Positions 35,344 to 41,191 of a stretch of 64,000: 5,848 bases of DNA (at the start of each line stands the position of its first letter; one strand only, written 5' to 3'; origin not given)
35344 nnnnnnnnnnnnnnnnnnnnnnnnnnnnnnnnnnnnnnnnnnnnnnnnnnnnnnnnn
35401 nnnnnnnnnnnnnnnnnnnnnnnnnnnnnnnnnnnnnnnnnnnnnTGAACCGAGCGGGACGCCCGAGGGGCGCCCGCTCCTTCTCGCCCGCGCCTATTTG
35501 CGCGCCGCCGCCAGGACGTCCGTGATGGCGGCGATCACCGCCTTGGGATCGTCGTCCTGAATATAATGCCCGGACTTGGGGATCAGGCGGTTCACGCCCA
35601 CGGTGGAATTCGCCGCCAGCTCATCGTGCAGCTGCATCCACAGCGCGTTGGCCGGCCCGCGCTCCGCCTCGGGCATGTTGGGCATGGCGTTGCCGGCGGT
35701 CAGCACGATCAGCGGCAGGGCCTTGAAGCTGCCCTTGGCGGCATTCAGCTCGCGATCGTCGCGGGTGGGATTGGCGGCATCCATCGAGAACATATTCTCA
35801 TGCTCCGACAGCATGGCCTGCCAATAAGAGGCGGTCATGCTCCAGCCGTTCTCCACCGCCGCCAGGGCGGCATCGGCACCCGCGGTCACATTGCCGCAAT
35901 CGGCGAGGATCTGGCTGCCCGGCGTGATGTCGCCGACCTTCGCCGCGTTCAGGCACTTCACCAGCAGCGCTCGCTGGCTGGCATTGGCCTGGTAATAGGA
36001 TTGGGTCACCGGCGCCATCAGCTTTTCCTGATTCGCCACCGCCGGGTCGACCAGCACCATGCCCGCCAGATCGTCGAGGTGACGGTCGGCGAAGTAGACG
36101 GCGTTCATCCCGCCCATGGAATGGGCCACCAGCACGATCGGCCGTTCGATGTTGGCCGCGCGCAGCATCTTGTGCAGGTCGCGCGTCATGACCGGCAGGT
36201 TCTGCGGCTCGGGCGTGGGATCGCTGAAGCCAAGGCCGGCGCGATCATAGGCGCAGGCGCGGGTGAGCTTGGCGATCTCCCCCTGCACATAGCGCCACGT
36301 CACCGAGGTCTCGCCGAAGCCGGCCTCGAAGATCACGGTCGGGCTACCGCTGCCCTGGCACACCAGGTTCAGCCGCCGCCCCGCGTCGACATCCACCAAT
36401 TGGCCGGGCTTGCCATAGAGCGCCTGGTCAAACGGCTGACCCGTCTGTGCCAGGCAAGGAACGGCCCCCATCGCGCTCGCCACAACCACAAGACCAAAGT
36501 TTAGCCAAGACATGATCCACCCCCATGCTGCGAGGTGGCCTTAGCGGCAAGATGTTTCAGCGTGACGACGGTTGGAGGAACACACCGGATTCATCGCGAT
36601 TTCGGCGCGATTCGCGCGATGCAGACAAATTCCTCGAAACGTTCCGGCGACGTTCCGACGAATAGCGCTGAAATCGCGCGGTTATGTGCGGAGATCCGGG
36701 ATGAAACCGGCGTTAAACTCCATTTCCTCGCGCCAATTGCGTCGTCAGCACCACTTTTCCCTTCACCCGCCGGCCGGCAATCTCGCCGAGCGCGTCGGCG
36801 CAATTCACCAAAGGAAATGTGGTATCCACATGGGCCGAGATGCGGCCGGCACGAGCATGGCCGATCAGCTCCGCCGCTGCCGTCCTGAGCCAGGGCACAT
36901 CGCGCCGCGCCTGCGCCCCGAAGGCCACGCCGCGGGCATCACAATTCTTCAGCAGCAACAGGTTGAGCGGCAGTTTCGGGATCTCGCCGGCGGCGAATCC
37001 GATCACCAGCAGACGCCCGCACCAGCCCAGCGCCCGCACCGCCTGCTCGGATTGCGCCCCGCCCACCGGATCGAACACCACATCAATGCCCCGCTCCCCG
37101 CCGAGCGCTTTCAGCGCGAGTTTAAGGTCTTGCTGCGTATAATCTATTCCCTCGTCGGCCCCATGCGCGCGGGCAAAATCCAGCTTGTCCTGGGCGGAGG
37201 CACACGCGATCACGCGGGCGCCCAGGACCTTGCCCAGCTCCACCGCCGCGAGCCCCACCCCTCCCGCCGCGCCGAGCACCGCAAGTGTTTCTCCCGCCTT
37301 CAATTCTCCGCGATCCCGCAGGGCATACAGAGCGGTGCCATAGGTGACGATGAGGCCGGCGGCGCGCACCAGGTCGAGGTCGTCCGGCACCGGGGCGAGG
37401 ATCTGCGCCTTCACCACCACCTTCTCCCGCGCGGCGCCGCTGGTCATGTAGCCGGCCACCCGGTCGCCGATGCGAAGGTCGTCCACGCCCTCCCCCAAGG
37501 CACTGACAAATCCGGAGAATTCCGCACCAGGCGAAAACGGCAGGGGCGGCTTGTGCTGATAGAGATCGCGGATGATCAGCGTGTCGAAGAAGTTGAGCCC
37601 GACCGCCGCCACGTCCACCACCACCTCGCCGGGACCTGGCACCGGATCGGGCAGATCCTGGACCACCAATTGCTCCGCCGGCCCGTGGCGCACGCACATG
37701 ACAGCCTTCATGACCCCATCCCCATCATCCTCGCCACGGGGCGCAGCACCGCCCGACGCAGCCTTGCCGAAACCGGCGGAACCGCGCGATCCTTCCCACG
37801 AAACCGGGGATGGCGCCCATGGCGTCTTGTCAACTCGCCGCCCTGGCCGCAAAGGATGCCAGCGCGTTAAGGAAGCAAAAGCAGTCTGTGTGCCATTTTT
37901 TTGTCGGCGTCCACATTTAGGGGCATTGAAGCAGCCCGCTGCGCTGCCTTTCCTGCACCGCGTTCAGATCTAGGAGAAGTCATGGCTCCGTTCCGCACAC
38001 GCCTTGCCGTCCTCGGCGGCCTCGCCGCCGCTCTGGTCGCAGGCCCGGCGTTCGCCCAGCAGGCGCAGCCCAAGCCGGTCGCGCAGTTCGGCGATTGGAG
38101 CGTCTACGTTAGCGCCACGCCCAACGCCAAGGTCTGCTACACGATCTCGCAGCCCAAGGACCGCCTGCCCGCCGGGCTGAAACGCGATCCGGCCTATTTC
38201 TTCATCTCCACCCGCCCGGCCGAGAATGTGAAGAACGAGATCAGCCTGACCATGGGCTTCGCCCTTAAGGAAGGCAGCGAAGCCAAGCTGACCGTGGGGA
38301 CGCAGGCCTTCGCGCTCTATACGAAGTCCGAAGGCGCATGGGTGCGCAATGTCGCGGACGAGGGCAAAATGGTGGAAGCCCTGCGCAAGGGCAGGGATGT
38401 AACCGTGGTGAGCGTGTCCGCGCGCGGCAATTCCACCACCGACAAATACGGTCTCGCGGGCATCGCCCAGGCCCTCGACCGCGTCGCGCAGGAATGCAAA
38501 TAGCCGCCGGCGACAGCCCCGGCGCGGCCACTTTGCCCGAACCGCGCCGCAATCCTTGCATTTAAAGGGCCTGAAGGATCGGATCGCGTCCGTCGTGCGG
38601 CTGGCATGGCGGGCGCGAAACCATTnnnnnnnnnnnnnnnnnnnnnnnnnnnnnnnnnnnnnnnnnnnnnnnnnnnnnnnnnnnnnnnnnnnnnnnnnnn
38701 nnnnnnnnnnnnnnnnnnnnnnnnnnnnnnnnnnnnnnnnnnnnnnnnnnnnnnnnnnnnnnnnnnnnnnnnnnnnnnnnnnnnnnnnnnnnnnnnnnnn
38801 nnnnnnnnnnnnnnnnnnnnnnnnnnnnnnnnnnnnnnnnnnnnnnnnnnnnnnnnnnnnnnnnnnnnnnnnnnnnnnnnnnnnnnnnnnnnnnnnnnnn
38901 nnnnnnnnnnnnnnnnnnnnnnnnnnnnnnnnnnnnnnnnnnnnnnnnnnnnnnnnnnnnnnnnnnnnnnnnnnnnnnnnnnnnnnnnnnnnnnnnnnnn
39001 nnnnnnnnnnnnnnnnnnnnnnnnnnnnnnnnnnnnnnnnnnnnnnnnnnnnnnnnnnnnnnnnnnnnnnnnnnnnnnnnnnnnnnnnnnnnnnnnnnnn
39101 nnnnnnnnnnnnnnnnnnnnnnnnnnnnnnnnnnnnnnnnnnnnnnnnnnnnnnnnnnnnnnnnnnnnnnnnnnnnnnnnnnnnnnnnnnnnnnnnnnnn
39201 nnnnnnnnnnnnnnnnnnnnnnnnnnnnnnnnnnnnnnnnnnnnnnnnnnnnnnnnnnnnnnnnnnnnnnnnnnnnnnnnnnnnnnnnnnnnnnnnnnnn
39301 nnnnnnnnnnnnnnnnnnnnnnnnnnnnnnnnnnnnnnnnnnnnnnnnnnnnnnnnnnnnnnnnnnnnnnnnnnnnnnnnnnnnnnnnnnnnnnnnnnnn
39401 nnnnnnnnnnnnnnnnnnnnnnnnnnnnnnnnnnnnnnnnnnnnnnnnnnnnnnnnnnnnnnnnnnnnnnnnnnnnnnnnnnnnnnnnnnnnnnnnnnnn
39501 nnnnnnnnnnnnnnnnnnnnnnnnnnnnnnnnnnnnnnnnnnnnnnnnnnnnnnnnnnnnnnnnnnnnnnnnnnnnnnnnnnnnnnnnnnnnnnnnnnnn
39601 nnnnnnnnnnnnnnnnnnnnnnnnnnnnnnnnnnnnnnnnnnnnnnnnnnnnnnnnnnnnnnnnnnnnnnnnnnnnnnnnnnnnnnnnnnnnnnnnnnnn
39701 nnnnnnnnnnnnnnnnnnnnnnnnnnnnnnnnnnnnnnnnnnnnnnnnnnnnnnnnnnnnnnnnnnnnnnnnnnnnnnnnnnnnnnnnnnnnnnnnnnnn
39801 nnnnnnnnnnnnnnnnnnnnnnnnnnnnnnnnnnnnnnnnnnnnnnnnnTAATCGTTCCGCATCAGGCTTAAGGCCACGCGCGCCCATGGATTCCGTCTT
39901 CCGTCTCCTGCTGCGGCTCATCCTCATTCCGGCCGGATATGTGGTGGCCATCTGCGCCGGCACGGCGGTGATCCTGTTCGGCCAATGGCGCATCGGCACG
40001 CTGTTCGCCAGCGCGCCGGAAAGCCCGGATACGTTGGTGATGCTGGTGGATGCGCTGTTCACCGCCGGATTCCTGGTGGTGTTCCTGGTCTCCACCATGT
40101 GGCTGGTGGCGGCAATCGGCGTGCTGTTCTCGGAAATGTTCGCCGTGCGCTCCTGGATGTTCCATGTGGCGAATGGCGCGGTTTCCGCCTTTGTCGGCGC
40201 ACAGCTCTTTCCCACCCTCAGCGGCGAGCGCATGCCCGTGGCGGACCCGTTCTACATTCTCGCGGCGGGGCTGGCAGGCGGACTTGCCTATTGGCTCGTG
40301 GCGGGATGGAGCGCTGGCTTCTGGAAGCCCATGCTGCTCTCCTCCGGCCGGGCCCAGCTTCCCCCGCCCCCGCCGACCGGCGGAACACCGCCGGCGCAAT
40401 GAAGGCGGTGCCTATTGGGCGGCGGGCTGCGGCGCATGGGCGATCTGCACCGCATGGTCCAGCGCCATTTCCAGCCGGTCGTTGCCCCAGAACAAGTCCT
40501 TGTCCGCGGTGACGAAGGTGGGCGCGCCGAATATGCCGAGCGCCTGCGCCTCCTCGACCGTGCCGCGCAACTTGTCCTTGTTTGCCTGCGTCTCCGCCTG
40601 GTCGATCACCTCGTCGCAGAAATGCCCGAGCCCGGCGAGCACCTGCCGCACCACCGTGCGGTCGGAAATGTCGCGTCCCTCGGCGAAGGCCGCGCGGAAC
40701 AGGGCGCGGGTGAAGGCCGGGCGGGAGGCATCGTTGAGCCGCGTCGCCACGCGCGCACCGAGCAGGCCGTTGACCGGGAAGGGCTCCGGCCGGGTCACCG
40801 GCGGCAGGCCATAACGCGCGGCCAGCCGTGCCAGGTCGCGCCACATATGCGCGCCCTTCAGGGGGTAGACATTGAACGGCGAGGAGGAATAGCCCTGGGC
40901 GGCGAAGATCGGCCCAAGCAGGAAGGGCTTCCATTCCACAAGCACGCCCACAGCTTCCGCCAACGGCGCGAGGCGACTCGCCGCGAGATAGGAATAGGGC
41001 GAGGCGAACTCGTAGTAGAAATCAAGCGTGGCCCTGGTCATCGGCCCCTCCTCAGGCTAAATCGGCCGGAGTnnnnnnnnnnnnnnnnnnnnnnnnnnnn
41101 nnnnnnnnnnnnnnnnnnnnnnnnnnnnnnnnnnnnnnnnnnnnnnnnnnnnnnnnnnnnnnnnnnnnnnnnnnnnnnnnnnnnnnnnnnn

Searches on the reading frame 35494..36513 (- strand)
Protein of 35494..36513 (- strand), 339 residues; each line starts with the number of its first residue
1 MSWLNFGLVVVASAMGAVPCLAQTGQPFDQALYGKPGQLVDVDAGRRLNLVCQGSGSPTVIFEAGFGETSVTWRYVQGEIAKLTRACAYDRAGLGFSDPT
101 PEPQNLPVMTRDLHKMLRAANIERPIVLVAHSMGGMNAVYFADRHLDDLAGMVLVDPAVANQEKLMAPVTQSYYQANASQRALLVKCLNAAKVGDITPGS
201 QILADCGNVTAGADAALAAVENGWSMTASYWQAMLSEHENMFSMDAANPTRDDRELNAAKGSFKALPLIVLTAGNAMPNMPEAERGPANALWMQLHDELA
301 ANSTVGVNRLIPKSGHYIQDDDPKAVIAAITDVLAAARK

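Call 33: search_protein_families(library=pfam, proteins=[window:35494-36513:-], max_evalue=0.001)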
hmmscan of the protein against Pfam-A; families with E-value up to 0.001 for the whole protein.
window:35494-36513:- (339 aa): 4 families
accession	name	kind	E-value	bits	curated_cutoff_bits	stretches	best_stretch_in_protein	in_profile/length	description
PF12697.13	Abhydrolase_6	-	3.9e-15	57.5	26.3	1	63-329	4-217/217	Alpha/beta hydrolase family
PF00561.26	Abhydrolase_1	-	2.7e-14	53.9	25.8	1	58-161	1-103/245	alpha/beta hydrolase fold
PF12146.15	Hydrolase_4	-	4e-12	46.4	27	1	60-171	7-124/239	Serine aminopeptidase, S33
PF06821.19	Ser_hydrolase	-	2.2e-05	24.9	22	1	119-177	50-110/172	Serine hydrolase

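Call 53: search_protein_families(library=ncbifam, proteins=[window:35494-36513:-], max_evalue=0.00001)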
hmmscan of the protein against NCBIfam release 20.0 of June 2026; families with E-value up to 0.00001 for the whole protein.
window:35494-36513:- (339 aa): 10 families
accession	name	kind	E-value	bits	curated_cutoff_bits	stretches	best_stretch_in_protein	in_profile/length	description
NF011457.0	PRK14875.1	equivalog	3.1e-13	49.4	307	1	40-159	115-233/372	acetoin dehydrogenase dihydrolipoyllysine-residue acetyltransferase subunit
NF002938.0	PRK03592.1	equivalog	4.3e-13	49.3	241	1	44-165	18-137/298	haloalkane dehalogenase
TIGR02427.1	protocat_pcaD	equivalog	1.7e-09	37.4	255.85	1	54-159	10-114/251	3-oxoadipate enol-lactonase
TIGR03056.1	bchO_mg_che_rel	equivalog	5.5e-09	35.4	172.55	1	56-141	27-112/278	alpha/beta fold hydrolase BchO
NF051487.1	bifunc_PcaCD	exception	2.5e-08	33.5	430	1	57-161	172-275/413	bifunctional 4-carboxymuconolactone decarboxylase/3-oxoadipate enol-lactonase PcaCD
TIGR03611.1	RutD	equivalog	1.2e-07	31.4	238.5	1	54-156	10-112/258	pyrimidine utilization protein D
NF051488.1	bifunc_PcaDC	exception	1.2e-06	27.9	390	1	52-159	6-113/375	bifunctional 3-oxoadipate enol-lactonase/4-carboxymuconolactone decarboxylase PcaDC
NF004514.1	PRK05855.1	equivalog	2.8e-06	26.2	455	1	47-137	11-104/578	SDR family oxidoreductase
NF007954.0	PRK10673.1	equivalog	6.2e-06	25.7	399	0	100-159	58-116/255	esterase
NF045632.1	hydroxlase_HsaD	equivalog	8.9e-06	24.8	400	0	40-159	17-139/290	4,5:9,10-diseco-3-hydroxy-5,9,17-trioxoandrosta-1(10),2-diene-4-oate hydrolase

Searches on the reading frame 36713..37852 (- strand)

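Call 41: search_protein_families(library=pfam, proteins=[window:36713-37852:-], max_evalue=0.001)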
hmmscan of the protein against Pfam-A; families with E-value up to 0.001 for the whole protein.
window:36713-37852:- (379 aa): 3 families
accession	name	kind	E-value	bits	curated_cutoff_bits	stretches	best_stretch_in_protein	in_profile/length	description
PF00107.32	ADH_zinc_N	-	6.8e-25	87.9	31.8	1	198-319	1-120/129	Zinc-binding dehydrogenase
PF13602.12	ADH_zinc_N_2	-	3e-16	61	27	1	231-369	2-134/134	Zinc-binding dehydrogenase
PF08240.17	ADH_N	-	9.7e-16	58.4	23.5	1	73-157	1-104/104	Alcohol dehydrogenase GroES-like domain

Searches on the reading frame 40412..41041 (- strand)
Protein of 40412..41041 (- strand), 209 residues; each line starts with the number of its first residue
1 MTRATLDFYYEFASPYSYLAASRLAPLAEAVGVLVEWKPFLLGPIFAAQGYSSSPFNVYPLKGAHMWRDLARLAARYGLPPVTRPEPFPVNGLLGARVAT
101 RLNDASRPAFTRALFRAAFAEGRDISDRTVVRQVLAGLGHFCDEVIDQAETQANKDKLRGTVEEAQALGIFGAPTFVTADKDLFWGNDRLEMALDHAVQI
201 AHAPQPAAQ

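Call 33: search_protein_families(library=pfam, proteins=[window:40412-41041:-], max_evalue=0.001)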
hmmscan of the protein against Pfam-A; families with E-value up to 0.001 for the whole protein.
window:40412-41041:- (209 aa): 1 family
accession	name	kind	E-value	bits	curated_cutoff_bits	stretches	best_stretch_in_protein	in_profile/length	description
PF01323.26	DSBA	-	4.1e-33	115.2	25.6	1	5-195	1-188/191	DSBA-like thioredoxin domain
